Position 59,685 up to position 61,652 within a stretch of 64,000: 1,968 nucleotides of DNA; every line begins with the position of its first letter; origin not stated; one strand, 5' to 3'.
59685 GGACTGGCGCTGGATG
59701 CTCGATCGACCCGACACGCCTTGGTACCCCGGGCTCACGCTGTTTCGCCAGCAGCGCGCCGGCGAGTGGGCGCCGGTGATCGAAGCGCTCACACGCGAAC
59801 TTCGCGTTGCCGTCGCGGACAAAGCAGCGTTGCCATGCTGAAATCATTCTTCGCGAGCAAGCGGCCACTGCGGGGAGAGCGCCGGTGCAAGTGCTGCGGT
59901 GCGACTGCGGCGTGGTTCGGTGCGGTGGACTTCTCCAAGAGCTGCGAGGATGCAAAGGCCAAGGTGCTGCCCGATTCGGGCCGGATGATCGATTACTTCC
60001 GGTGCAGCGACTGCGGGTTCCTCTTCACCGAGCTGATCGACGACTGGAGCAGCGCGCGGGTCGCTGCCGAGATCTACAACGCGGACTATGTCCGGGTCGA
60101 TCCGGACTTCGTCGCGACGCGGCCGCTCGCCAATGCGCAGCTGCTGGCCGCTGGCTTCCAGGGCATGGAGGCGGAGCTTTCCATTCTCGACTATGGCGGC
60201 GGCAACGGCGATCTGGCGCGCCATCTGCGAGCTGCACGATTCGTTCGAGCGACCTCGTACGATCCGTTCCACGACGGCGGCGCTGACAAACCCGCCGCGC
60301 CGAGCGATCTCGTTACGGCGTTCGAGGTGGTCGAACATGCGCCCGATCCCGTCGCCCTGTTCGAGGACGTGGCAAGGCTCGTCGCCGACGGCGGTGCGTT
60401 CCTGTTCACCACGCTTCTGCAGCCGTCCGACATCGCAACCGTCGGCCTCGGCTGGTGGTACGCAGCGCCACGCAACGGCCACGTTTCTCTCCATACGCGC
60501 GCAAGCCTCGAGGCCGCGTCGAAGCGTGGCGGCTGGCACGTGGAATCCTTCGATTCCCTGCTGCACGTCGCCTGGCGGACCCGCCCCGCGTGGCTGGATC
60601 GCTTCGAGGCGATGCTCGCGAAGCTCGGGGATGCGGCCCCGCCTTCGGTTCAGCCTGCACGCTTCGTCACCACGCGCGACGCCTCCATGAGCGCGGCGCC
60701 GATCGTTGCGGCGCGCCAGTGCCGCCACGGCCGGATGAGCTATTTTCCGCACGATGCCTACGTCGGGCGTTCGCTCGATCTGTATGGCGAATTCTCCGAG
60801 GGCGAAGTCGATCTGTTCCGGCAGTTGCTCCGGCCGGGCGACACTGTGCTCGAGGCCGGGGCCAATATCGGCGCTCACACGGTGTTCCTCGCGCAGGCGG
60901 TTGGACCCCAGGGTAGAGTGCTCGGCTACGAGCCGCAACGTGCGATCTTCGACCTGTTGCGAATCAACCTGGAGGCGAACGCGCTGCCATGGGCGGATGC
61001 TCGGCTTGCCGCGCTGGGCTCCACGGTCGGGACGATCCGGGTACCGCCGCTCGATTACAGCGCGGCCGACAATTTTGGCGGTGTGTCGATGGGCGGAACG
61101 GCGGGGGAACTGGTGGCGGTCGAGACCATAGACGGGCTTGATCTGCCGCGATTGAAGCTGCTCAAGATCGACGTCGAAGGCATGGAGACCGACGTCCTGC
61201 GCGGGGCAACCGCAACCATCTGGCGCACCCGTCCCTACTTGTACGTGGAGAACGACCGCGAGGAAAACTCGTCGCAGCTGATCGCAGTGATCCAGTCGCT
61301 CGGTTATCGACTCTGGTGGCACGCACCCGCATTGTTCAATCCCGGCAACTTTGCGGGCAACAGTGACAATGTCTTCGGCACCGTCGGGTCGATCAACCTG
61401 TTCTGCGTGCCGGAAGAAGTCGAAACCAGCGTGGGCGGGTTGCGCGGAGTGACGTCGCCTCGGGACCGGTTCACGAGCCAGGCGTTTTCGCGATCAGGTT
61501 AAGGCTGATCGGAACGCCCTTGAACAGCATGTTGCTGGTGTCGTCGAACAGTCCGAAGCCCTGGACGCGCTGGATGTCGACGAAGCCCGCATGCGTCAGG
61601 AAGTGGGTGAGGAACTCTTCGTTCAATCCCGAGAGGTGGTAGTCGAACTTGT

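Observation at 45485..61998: Array of TPR-fused GT41 (OGT-like) and GT9-like glycosyltransferases plus four methyltransferase domains: candidate cytoplasmic protein glycosylation/methylation system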

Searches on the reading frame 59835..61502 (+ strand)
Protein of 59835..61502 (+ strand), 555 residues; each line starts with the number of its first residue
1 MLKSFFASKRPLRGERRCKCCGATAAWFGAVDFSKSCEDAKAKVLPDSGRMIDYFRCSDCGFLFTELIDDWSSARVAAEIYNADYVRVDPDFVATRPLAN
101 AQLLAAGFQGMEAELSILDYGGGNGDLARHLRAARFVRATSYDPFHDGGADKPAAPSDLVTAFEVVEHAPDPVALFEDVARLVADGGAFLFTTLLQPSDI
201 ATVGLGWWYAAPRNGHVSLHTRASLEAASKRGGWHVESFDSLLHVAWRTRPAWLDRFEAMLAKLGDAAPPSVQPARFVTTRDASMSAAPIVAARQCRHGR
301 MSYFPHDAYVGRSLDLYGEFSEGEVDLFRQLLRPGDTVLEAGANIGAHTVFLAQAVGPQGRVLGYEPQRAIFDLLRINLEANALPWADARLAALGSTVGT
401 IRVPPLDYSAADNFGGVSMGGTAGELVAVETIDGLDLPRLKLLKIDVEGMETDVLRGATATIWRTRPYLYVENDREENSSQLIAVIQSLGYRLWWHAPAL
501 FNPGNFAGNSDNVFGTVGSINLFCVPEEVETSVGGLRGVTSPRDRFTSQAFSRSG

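Call 3: search_protein_families(library=pfam, proteins=[window:59835-61502:+], max_evalue=0.01)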
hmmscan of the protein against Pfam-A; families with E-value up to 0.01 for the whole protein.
window:59835-61502:+ (555 aa): 7 families
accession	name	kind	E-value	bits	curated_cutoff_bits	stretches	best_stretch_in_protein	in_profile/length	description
PF13489.12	Methyltransf_23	-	1.6e-28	99.9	27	1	101-237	10-162/164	Methyltransferase domain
PF05050.19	Methyltransf_21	-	1.3e-12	48.6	22.7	1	341-493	2-173/173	Methyltransferase FkbM domain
PF08242.18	Methyltransf_12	-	5.3e-08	33.9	30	1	129-188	38-97/98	Methyltransferase domain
PF13649.12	Methyltransf_25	-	5.1e-06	27.5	27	0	338-383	1-45/97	Methyltransferase domain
PF13847.12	Methyltransf_31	-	3.8e-05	23.8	27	0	157-193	75-111/145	Methyltransferase domain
PF08241.18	Methyltransf_11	-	5.7e-05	24.1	21.2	1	157-191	61-95/95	Methyltransferase domain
PF01135.25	PCMT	-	0.0011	19.2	20.3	1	329-382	70-121/210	Protein-L-isoaspartate(D-aspartate) O-methyltransferase (PCMT)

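Call 8: find_encoding_contigs(protein=window:59835-61502:+, flank=10000, max_places=6)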
Protein window:59835-61502:+ (555 aa): 1 contig read that carries it; 1 place shown.
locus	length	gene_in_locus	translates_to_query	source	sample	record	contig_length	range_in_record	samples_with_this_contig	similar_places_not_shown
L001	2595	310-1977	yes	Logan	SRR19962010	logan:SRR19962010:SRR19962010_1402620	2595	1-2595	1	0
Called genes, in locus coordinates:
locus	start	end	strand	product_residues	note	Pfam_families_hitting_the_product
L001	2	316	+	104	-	?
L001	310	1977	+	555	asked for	PF13489:Methyltransf_23, PF08242:Methyltransf_12 (faint), PF13649:Methyltransf_25 (faint), PF05050:Methyltransf_21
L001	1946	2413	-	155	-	PF08241:Methyltransf_11, PF13489:Methyltransf_23 (weak)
